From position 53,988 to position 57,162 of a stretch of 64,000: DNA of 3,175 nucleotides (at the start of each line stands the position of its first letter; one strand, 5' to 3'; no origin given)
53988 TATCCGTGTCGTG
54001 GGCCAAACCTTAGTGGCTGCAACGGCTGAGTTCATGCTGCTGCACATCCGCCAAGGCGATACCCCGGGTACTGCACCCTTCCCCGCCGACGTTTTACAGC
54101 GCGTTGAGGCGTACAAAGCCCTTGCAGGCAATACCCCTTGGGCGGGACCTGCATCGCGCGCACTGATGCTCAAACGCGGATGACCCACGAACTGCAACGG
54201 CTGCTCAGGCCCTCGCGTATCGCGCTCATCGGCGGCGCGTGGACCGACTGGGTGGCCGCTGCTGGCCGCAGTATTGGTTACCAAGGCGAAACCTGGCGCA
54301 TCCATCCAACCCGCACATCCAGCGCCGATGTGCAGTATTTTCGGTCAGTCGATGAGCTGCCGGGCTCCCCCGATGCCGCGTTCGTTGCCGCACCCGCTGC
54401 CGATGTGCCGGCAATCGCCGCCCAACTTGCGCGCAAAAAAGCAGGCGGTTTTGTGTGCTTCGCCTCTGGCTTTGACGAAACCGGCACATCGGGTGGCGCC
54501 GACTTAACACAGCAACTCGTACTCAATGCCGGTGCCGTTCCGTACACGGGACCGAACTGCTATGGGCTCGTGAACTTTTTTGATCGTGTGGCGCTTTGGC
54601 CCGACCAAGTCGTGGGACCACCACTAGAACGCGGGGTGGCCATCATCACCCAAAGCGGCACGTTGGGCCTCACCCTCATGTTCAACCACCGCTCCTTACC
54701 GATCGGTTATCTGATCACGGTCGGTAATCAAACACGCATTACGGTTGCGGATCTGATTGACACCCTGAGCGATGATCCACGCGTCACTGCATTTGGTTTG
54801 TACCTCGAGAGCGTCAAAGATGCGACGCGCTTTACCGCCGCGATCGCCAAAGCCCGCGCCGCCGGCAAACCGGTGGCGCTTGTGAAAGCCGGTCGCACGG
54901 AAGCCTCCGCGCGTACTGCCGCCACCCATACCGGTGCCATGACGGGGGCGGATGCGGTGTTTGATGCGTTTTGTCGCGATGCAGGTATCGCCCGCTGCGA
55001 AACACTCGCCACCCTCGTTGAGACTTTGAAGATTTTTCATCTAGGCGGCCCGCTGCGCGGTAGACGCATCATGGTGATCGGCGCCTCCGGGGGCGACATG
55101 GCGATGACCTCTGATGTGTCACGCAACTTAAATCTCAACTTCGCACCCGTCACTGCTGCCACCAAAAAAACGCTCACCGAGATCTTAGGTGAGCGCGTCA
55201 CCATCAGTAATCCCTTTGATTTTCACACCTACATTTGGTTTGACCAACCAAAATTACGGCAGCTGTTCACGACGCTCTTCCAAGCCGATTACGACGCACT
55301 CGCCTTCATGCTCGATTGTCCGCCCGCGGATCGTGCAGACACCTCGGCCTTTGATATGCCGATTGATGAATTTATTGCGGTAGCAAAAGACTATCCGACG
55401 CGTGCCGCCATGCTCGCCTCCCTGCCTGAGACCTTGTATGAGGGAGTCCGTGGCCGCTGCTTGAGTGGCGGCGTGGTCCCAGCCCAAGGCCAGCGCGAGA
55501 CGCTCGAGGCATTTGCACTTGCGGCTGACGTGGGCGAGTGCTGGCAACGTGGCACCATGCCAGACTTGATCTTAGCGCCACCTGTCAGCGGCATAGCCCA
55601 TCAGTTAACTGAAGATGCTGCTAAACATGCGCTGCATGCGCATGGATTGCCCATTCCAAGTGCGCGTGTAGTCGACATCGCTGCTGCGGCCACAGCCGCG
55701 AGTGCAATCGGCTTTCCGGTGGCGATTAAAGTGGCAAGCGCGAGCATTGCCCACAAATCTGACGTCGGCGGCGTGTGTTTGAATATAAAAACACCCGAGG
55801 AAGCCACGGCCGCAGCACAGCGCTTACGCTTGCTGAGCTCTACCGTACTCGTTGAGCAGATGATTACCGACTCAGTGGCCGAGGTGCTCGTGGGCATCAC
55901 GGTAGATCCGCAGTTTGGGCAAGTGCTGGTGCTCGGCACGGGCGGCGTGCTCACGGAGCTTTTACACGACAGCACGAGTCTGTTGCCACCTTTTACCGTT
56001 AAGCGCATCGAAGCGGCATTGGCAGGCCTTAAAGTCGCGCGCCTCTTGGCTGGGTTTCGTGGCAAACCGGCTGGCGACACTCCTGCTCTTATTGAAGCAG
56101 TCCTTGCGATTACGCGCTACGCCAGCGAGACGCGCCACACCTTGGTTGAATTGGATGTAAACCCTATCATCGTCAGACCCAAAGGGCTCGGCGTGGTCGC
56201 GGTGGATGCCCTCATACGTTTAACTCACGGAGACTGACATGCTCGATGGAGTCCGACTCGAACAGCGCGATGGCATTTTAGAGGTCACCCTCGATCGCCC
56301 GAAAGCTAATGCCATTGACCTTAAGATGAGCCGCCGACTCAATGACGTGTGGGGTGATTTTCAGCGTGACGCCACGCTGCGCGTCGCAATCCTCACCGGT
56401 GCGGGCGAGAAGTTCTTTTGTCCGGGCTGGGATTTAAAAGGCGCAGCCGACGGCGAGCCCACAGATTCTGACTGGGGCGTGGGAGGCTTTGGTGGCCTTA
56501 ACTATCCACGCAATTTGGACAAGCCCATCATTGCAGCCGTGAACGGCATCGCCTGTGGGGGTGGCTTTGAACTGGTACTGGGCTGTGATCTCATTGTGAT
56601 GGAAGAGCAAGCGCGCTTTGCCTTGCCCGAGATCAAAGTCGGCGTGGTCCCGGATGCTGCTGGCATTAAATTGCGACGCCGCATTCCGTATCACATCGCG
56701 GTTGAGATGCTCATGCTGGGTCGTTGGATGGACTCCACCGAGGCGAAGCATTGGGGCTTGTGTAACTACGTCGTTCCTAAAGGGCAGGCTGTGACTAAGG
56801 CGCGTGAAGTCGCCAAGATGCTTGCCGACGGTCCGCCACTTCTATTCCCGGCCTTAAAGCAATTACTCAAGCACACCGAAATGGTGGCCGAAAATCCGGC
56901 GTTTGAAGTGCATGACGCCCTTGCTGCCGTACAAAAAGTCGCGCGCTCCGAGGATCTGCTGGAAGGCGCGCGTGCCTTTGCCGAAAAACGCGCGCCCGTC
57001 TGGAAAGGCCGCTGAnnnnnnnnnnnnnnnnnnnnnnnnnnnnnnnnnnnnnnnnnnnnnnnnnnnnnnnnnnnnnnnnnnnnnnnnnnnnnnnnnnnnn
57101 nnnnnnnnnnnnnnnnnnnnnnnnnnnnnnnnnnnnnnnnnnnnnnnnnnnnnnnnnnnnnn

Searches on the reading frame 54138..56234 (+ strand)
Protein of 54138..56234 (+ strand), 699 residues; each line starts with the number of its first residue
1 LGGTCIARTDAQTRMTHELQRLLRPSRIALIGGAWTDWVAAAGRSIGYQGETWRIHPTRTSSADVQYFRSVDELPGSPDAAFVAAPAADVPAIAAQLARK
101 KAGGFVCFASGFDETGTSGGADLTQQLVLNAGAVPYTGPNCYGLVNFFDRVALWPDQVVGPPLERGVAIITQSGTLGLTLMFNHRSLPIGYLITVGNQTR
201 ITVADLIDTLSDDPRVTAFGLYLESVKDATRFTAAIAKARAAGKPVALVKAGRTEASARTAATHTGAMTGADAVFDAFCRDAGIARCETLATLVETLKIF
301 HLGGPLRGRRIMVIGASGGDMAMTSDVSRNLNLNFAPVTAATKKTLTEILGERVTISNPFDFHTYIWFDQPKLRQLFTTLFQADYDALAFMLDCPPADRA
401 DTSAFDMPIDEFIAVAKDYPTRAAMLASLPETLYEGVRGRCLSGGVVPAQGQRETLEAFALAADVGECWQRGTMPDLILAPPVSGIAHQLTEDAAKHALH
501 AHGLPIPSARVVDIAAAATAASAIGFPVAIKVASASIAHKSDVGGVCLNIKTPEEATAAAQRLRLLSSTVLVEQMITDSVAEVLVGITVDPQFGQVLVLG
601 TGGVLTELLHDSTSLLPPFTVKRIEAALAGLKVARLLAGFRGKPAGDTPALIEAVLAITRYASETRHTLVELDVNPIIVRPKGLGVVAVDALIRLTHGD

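Call 53: search_protein_families(library=pfam, proteins=[window:54138-56234:+], max_evalue=0.00001)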
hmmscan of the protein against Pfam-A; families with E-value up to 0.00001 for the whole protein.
window:54138-56234:+ (699 aa): 3 families
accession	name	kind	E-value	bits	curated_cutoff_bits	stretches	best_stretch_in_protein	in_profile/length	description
PF13549.11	ATP-grasp_5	-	6.4e-49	166.7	27.6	1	488-695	8-221/221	ATP-grasp domain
PF13607.11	Succ_CoA_lig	-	1.1e-38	132.6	27.4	1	166-300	3-138/138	Succinyl-CoA ligase like flavodoxin domain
PF13380.12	CoA_binding_2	-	1.2e-07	32.6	22.8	0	49-144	26-113/116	CoA binding domain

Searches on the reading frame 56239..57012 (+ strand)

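Call 53: search_protein_families(library=pfam, proteins=[window:56239-57012:+], max_evalue=0.00001)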
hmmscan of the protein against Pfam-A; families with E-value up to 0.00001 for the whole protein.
window:56239-57012:+ (258 aa): 2 families
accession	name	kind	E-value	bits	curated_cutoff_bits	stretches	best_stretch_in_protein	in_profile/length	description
PF00378.25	ECH_1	-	8.3e-58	196.1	27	1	9-257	2-250/251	Enoyl-CoA hydratase/isomerase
PF16113.10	ECH_2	-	9.9e-29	101.3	27.2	1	16-248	4-239/335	Enoyl-CoA hydratase/isomerase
